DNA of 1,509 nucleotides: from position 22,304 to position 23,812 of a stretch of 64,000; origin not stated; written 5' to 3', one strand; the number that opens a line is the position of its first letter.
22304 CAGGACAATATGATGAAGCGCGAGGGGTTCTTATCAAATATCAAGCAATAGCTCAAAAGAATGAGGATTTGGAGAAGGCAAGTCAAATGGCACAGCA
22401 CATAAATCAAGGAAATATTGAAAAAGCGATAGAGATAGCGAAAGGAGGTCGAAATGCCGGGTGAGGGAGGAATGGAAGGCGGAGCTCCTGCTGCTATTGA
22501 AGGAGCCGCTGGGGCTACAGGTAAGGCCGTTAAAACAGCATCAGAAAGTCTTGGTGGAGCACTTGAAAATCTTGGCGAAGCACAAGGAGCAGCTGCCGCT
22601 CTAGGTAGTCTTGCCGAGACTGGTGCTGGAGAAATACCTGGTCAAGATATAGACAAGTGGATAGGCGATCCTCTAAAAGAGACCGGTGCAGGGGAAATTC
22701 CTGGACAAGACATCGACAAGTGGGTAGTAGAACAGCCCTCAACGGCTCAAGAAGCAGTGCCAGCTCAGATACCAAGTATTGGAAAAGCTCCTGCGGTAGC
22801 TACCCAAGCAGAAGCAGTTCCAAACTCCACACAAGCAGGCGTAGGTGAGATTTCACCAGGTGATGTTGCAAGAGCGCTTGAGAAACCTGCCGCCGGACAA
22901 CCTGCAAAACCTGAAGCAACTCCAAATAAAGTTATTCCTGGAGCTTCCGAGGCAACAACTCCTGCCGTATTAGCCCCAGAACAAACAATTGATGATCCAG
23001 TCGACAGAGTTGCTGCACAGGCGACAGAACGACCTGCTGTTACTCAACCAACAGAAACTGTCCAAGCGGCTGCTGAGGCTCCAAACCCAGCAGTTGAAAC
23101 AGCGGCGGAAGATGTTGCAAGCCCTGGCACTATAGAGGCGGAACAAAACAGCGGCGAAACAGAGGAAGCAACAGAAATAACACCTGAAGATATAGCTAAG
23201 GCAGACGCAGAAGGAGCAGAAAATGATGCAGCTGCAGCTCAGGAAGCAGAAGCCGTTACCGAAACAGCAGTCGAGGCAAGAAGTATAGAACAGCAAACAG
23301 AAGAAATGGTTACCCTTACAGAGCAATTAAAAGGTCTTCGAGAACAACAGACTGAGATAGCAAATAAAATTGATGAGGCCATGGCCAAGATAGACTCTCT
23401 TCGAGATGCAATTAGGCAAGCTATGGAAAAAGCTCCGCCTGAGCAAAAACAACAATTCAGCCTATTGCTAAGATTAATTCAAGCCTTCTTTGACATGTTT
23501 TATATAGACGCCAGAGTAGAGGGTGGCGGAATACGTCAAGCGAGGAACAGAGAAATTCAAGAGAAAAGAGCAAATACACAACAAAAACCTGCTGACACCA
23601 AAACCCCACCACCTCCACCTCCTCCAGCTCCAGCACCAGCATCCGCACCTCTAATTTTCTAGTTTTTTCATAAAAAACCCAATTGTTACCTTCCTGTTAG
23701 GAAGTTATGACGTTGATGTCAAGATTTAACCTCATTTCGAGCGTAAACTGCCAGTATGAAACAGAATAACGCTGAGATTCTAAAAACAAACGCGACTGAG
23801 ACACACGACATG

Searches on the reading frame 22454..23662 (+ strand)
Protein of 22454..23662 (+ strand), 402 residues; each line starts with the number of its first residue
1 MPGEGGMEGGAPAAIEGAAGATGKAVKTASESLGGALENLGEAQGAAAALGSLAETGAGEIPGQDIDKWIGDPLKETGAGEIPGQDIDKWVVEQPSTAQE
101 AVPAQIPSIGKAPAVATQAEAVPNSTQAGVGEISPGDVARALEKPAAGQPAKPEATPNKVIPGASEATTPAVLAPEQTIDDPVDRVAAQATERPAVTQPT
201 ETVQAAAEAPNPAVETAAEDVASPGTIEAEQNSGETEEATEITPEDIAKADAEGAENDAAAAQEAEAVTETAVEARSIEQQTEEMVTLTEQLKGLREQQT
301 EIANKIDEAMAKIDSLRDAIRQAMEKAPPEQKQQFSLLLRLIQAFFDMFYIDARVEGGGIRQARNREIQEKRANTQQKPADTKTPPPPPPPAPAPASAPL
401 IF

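Call 74: search_protein_families(library=pfam, proteins=[window:22454-23662:+], max_evalue=0.01)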
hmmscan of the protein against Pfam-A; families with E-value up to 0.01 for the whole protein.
window:22454-23662:+ (402 aa): 2 families
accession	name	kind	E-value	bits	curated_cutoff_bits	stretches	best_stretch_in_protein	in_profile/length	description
PF16101.10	PRIMA1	-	0.0026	18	38.6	1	339-397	16-74/158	Proline-rich membrane anchor 1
PF04513.17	Baculo_PEP_C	-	0.0037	17.8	38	1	281-340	11-70/140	Baculovirus polyhedron envelope protein, PEP, C terminus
